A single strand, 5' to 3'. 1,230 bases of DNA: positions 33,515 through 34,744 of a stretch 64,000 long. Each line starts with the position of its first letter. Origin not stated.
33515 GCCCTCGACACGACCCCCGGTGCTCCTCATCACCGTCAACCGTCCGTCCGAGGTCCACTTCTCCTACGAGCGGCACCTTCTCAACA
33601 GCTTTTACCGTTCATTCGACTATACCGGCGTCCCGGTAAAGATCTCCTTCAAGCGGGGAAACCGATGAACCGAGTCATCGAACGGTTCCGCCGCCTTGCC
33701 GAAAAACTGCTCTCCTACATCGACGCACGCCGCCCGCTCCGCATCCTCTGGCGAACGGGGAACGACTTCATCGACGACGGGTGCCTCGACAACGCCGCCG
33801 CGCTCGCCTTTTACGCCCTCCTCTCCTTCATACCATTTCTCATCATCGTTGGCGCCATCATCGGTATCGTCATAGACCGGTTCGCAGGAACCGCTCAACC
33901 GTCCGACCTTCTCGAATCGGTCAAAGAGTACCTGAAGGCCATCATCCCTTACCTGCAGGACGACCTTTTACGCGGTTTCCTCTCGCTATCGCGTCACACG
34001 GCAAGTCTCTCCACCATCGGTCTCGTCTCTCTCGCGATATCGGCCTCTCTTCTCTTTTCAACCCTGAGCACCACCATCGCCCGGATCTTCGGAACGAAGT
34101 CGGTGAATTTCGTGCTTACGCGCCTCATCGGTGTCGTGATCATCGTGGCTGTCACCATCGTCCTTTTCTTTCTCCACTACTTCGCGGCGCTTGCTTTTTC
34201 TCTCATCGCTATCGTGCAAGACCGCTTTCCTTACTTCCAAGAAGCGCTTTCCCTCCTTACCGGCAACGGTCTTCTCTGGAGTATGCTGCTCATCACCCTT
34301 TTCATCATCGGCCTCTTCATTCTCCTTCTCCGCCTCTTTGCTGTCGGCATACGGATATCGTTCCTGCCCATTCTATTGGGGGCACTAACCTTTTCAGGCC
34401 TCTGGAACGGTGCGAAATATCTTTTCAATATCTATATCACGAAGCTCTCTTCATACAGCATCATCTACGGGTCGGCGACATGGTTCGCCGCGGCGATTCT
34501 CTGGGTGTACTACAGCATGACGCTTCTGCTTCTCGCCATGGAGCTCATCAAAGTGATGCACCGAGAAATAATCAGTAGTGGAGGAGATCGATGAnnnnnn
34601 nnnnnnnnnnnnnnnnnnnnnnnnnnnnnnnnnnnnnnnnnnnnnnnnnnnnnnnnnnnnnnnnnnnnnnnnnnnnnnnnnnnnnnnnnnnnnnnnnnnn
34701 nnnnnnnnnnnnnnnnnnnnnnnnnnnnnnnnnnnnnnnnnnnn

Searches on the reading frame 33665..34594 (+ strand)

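Call 29: search_protein_families(library=pfam, proteins=[window:33665-34594:+], max_evalue=0.00001)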
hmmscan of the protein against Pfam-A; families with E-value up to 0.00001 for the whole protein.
window:33665-34594:+ (309 aa): 1 family
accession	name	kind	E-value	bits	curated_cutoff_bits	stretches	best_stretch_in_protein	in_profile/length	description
PF03631.20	Virul_fac_BrkB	-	2.8e-32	112.8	33.7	1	37-300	2-257/259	Virulence factor BrkB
